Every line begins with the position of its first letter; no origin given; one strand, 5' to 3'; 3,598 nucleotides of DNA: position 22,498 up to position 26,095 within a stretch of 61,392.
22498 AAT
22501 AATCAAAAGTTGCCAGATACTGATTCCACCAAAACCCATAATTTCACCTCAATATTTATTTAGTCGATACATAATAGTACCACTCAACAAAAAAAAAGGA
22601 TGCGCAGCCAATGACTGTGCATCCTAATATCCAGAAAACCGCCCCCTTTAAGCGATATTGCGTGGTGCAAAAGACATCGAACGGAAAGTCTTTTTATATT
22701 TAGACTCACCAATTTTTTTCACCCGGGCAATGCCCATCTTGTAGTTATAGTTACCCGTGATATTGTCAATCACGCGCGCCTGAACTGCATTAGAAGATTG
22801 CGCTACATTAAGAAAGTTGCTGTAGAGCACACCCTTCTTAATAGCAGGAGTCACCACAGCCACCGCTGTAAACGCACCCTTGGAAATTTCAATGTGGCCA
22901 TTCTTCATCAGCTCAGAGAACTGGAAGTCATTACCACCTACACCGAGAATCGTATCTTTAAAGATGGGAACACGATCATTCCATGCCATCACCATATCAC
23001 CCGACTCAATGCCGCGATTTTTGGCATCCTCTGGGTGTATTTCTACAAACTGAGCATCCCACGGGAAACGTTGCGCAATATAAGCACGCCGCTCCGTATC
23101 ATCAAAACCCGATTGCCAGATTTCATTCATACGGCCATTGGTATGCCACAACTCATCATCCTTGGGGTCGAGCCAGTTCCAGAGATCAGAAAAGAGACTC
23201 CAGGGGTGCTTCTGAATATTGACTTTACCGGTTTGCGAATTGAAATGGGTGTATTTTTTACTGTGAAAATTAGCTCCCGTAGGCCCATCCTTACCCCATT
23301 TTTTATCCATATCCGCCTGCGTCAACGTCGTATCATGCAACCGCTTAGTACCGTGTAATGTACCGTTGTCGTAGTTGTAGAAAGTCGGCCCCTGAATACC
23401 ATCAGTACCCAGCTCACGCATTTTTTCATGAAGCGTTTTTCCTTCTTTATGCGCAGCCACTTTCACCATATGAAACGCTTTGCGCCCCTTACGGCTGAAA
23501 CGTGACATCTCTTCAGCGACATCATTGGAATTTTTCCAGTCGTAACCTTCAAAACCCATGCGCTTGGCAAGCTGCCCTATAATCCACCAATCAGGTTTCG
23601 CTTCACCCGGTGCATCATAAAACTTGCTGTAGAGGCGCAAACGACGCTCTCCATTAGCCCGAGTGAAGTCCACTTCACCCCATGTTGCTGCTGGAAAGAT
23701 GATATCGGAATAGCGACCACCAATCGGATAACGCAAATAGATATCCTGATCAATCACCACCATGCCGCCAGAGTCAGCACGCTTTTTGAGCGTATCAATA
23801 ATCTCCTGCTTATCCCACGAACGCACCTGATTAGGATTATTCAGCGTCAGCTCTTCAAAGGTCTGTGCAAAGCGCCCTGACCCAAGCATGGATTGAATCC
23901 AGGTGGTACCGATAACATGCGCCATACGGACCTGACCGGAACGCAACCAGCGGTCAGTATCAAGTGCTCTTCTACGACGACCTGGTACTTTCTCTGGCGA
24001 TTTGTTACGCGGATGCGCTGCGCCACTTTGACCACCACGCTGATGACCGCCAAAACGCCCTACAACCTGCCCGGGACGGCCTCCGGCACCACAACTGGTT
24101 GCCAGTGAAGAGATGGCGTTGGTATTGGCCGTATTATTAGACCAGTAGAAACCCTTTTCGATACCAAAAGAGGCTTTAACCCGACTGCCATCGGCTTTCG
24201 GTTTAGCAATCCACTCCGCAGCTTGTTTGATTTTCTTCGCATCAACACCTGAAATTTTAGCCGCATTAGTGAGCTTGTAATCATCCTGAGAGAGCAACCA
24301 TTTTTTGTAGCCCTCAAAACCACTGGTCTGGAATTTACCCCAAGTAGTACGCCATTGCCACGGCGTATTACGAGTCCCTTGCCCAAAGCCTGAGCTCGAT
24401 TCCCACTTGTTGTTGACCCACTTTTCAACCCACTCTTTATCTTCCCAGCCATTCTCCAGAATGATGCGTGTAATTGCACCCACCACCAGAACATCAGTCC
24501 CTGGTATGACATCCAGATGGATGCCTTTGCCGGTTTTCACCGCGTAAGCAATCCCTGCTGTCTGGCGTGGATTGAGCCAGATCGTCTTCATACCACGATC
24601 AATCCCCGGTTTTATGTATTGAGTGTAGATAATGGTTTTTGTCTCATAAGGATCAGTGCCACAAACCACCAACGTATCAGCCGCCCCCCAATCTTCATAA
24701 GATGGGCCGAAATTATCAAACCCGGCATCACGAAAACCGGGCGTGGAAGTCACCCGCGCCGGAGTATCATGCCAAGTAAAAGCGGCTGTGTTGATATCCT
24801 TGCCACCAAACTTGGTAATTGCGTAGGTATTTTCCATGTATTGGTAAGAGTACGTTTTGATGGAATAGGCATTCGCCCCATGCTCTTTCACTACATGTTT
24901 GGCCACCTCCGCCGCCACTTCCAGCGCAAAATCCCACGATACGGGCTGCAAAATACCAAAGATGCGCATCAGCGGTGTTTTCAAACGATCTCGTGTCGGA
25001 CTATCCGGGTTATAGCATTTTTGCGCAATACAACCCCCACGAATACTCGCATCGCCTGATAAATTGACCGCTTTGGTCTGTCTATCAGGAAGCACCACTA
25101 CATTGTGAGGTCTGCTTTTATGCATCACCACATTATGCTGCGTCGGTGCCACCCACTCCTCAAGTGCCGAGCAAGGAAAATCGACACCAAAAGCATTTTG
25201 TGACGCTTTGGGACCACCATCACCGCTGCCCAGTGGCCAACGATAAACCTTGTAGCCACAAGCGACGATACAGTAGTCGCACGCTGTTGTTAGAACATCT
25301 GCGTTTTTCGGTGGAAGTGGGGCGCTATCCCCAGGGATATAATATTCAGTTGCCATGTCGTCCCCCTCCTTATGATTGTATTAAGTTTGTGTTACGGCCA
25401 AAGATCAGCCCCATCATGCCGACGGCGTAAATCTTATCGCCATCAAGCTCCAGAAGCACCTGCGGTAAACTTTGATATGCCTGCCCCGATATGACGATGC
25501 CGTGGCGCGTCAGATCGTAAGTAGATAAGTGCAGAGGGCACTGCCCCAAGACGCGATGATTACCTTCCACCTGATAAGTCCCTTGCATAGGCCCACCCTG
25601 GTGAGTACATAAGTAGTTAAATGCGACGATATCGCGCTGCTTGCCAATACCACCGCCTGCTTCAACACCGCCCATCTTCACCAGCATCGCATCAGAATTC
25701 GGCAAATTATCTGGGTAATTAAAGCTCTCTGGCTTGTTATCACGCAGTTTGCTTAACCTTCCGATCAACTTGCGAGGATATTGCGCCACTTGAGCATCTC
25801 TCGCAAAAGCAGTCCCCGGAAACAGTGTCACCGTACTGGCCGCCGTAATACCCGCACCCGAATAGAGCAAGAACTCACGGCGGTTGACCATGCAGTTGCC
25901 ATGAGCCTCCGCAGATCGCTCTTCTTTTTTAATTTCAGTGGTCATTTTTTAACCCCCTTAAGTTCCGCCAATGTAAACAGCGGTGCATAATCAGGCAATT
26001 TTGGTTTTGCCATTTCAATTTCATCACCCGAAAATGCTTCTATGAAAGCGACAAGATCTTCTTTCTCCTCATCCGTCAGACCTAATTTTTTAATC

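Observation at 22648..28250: AioAB-like molybdoenzyme in one operon with two di-haem cytochrome c peroxidases: candidate iodate reductase (IdrP-IdrP-IdrB-IdrA) locus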

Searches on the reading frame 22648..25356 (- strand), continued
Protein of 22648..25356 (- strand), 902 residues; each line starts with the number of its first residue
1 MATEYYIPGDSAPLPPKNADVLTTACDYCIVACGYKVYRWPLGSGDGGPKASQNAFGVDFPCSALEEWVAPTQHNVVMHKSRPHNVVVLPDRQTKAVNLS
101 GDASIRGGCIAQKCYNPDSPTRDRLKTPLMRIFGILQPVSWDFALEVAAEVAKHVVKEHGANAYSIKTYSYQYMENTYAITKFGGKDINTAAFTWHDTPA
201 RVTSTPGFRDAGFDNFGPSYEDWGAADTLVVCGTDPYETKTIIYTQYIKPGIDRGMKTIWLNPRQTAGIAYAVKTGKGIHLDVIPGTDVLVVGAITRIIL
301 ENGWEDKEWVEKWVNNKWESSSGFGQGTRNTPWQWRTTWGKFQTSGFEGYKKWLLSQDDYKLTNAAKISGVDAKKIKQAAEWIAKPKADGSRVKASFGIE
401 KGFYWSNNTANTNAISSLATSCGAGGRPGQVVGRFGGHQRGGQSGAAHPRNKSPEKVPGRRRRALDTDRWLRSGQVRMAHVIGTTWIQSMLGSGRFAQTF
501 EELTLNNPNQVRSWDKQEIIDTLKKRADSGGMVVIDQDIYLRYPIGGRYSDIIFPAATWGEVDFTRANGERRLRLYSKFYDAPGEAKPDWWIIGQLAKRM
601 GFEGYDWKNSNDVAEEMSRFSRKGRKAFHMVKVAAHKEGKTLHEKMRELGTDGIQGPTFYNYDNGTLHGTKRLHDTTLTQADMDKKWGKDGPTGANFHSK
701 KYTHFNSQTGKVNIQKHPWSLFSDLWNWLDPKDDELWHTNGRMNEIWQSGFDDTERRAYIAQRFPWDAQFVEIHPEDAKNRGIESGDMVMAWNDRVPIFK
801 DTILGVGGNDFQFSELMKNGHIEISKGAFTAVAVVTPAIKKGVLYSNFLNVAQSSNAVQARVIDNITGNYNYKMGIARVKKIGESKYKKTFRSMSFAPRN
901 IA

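Call 76: find_encoding_contigs(protein=P0129, flank=6000, max_places=1)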
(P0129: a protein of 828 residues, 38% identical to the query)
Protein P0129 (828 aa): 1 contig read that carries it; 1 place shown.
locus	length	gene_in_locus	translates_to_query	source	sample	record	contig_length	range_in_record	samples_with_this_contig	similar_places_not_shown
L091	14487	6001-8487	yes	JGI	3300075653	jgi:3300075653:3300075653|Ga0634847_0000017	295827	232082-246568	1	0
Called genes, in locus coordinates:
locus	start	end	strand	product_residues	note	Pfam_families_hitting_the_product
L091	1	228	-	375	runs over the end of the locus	-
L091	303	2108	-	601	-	PF13246:Cation_ATPase, PF00702:Hydrolase, PF00689:Cation_ATPase_C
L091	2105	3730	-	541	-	PF00239:Resolvase, PF07508:Recombinase, PF13408:Zn_ribbon_recom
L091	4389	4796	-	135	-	PF04026:SpoVG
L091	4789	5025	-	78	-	-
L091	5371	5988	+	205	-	PF00355:Rieske (weak)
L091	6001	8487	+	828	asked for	PF18465:Rieske_3, PF00384:Molybdopterin, PF01568:Molydop_binding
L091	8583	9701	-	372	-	PF01384:PHO4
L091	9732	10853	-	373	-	PF13649:Methyltransf_25 (faint)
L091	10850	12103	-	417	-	PF18130:ATPgrasp_N (faint), PF07478:Dala_Dala_lig_C (faint), PF01071:GARS_A, PF02655:ATP-grasp_3 (weak), PF02786:CPSase_L_D2, PF13535:ATP-grasp_4, PF15632:ATPgrasp_Ter (weak), PF18603:LAL_C2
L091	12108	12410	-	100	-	PF02627:CMD (weak)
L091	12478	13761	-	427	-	PF02310:B12-binding (faint), PF04055:Radical_SAM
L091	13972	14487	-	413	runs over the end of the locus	PF01381:HTH_3, PF12844:HTH_19 (weak), PF13560:HTH_31 (weak), PF07719:TPR_2 (faint), PF14938:SNAP (faint), PF17874:TPR_MalT (weak), PF13424:TPR_12 (weak)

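Call 77: find_encoding_contigs(protein=P0123, flank=6000, max_places=1)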
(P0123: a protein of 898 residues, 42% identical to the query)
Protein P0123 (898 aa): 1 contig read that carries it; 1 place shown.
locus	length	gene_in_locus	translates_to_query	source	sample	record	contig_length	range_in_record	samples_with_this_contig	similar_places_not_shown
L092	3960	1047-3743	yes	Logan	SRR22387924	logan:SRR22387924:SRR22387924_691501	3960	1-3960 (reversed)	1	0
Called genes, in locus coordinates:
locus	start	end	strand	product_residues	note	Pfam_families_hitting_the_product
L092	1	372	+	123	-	?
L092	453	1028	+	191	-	PF00355:Rieske (weak)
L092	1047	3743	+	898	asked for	PF18465:Rieske_3, PF00384:Molybdopterin, PF01568:Molydop_binding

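Call 80: search_solved_structures(query=L082:6242-7381:+, show_alignments=5, max_evalue=1e-25)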
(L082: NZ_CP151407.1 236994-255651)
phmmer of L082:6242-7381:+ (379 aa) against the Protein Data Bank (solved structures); distinct sequences matched with E-value up to 1e-25: 16.
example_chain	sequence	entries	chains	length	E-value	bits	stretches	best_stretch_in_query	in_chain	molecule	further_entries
6e1c_A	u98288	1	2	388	1.4e-46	162.6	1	5-358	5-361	Di-heme enzyme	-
3hq6_A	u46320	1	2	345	2.7e-44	155.1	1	33-235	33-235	Cytochrome c551 peroxidase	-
3hq9_A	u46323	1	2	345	5.4e-44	154.1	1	33-235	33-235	Cytochrome c551 peroxidase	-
3hq8_A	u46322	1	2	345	3.2e-43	151.5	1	33-236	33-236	Cytochrome c551 peroxidase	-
3hq7_A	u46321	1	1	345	8.2e-43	150.2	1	33-235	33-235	Cytochrome c551 peroxidase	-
1nml_A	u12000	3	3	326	5.7e-41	144.1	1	30-240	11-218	di-haem cytochrome c peroxidase | Cytochrome c peroxidase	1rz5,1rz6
1eb7_A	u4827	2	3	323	8e-40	140.3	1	43-238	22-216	CYTOCHROME C551 PEROXIDASE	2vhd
1iqc_A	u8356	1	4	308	1.2e-39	139.8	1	37-238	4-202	di-heme peroxidase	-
4aal_A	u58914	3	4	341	1.6e-38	136.1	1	30-240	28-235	CYTOCHROME C551 PEROXIDASE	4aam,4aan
4aao_A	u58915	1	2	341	9.4e-38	133.5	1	30-240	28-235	CYTOCHROME C551 PEROXIDASE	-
3o5c_A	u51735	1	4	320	1.8e-37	132.6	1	46-238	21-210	Cytochrome c551 peroxidase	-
2c1u_A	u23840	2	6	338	2.6e-37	132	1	42-243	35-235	DI-HAEM CYTOCHROME C PEROXIDASE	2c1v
1zzh_A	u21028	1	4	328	9.6e-34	120.3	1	35-245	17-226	cytochrome c peroxidase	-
6qkn_A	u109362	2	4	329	5.2e-31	111.3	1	33-321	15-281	Cytochrome-c peroxidase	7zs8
6fu3_A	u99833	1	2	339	5.7e-31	111.2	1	34-321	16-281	Protein CcpR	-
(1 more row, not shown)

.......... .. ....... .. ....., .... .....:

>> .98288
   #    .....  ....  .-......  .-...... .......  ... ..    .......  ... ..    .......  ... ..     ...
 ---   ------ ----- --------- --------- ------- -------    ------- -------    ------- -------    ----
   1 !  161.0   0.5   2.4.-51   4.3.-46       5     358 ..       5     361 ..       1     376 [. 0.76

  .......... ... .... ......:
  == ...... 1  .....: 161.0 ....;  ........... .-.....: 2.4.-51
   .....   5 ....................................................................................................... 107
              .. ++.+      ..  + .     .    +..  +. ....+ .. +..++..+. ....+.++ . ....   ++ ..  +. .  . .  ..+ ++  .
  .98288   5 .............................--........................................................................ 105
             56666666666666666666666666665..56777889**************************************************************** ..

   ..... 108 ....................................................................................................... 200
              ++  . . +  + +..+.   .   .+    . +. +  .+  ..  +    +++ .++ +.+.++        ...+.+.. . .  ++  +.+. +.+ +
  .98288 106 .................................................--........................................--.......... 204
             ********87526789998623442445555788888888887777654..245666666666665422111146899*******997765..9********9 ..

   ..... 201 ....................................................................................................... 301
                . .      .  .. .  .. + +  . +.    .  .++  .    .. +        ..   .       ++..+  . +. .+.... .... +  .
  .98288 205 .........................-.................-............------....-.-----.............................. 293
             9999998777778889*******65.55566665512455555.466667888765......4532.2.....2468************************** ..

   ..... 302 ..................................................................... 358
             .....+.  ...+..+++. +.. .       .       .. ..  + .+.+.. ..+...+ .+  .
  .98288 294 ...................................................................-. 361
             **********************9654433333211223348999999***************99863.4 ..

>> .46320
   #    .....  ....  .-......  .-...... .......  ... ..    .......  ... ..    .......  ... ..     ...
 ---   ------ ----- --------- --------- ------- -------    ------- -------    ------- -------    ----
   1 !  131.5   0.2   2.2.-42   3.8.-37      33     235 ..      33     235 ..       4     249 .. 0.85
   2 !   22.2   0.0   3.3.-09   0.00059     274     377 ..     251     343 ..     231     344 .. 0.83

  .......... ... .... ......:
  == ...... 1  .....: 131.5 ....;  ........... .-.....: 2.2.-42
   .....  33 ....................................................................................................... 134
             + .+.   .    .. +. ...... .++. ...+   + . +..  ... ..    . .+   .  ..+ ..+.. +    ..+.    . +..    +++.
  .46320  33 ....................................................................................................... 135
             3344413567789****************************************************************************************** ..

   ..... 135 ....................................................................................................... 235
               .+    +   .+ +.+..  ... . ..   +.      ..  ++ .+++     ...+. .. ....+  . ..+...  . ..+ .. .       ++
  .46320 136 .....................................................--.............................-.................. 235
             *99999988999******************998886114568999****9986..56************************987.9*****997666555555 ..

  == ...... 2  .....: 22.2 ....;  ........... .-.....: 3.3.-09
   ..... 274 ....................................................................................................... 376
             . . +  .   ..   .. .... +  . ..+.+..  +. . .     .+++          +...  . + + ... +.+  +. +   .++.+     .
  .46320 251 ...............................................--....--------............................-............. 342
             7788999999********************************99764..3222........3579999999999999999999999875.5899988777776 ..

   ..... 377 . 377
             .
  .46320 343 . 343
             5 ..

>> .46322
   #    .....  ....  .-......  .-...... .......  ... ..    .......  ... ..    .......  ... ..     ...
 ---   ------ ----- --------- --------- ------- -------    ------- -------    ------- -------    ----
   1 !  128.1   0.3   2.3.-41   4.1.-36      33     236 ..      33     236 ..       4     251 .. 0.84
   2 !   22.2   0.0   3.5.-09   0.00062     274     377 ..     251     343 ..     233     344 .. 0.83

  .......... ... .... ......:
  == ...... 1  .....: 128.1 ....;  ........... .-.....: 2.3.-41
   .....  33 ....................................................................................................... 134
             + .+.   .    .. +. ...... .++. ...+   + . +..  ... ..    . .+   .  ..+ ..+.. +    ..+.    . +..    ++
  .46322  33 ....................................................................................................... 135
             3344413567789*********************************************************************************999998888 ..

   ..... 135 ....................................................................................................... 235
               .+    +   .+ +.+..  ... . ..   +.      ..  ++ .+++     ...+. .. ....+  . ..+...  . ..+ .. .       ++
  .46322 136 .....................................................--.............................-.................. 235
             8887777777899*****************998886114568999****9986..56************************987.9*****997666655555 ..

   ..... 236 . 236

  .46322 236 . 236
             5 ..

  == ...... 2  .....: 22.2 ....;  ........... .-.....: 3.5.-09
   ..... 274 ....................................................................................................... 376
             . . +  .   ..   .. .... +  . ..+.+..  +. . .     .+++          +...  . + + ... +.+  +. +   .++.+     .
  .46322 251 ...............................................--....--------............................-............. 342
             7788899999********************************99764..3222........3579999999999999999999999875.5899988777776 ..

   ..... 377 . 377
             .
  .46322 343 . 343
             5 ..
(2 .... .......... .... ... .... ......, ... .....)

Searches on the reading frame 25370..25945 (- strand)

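Call 7: search_protein_families(library=pfam, proteins=[window:25370-25945:-])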
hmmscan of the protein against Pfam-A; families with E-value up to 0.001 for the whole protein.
window:25370-25945:- (191 aa): 1 family
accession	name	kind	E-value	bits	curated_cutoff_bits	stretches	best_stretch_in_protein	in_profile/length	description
PF00355.32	Rieske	-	1.4e-05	25.3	20.3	1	101-161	31-85/88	Rieske [2Fe-2S] domain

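Call 8: search_protein_families(library=ncbifam, proteins=[window:25370-25945:-])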
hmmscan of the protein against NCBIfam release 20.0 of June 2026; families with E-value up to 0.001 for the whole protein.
window:25370-25945:- (191 aa): 3 families
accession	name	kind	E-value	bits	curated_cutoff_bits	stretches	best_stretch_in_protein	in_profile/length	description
TIGR02694.1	arsenite_ox_S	equivalog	1.9e-30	105.4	95.65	1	55-187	3-128/129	arsenate reductase (azurin) small subunit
NF050121.1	bc1_QcrA_actin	exception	1.7e-09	37.7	275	1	104-169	238-299/319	cytochrome bc1 complex Rieske iron-sulfur subunit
TIGR03171.1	soxL2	equivalog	6.9e-09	35.1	582.1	1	133-180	232-281/321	Rieske iron-sulfur protein SoxL2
